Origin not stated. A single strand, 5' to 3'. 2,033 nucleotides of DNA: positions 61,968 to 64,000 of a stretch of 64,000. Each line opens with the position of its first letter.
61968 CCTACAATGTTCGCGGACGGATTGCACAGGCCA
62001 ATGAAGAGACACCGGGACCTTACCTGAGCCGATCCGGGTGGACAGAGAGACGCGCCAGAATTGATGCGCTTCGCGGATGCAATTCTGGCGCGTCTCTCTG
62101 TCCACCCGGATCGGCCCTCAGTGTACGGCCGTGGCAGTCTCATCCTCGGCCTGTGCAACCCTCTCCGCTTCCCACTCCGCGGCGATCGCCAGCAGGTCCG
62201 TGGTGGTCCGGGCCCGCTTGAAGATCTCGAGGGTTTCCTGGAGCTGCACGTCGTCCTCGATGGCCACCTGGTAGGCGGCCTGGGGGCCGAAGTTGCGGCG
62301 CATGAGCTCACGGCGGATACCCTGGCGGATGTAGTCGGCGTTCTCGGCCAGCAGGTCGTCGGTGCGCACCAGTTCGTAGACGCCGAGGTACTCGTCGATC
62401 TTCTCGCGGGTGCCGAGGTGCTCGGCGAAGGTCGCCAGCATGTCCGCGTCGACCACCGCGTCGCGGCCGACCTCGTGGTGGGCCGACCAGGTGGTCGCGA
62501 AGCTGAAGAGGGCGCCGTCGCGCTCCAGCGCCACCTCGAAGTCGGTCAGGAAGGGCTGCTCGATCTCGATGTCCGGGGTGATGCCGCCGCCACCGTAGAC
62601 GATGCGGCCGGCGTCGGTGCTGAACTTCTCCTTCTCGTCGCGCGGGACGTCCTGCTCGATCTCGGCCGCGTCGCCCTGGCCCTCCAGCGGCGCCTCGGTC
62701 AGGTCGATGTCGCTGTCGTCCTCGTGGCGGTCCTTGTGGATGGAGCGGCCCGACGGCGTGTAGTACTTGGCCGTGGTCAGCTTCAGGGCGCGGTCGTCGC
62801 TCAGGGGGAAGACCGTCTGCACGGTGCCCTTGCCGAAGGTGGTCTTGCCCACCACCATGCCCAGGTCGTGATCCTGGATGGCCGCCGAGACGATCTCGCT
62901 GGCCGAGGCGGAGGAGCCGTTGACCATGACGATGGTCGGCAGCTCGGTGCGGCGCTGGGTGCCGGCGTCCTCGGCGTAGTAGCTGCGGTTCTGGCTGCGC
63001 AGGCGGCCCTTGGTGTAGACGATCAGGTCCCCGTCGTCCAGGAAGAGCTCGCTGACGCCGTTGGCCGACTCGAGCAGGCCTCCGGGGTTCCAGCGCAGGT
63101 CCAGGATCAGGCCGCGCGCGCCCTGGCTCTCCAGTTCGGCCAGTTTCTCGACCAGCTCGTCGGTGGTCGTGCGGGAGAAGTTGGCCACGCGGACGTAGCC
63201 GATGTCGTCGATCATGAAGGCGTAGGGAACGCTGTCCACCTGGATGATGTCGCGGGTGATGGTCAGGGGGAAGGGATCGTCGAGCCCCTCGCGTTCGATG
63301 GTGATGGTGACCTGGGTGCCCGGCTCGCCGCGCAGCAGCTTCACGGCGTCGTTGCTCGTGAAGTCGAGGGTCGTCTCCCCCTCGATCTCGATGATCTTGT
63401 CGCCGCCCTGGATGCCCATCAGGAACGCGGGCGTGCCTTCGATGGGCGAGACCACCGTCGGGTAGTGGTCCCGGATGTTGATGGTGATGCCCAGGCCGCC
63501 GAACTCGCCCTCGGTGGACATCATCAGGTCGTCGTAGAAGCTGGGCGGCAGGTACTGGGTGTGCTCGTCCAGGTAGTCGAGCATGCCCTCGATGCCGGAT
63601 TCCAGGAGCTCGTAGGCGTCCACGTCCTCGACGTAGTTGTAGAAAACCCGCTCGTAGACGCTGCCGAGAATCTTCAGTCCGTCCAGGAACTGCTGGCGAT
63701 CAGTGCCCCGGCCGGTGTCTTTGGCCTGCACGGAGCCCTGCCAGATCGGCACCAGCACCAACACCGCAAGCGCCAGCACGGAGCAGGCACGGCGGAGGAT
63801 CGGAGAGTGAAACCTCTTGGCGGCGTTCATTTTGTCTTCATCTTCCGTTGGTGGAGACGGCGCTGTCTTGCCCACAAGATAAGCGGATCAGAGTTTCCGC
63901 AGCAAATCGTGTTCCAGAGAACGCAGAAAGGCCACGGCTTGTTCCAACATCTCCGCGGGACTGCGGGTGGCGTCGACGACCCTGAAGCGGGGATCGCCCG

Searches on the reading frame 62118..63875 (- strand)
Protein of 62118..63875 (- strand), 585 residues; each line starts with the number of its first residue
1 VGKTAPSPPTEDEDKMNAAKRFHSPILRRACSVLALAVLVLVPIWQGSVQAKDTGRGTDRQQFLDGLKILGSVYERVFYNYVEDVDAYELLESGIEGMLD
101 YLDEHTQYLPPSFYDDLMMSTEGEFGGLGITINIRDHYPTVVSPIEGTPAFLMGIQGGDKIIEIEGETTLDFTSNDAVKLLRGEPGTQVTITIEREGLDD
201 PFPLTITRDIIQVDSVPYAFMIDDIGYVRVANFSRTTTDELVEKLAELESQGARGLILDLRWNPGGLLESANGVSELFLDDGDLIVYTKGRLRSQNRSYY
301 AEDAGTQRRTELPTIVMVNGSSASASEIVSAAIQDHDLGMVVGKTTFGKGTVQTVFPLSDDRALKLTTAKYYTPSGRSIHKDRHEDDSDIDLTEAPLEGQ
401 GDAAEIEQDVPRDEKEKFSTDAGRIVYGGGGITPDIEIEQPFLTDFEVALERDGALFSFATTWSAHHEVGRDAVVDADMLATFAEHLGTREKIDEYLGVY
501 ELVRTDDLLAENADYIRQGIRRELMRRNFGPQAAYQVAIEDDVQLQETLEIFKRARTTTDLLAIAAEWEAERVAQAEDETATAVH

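Call 22: search_protein_families(library=pfam, proteins=[window:62118-63875:-])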
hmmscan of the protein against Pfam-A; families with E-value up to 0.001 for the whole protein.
window:62118-63875:- (585 aa): 5 families
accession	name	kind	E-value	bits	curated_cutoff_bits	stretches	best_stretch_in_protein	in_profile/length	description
PF03572.23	Peptidase_S41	-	4.8e-52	176.3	24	1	224-387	1-162/165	Peptidase family S41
PF17820.7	PDZ_6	-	1.1e-09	38.4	27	1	141-195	2-54/54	PDZ domain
PF13180.12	PDZ_2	-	3.2e-08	34.2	27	1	126-198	1-72/80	PDZ domain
PF00595.29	PDZ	-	7.5e-07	29.9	23.2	1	124-194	8-81/81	PDZ domain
PF22694.1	CtpB_N-like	-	3e-05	24.8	27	1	61-104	32-75/85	Activating protease CtpB N-terminal domain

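Call 26: find_encoding_contigs(protein=window:62118-63875:-, flank=10000, max_places=10)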
Protein window:62118-63875:- (585 aa): no gene with exactly this product is on record in the collection.
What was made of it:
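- Tried and rejected: The first look-up of a window protein failed, probably because I chose the wrong start codon (call 26).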
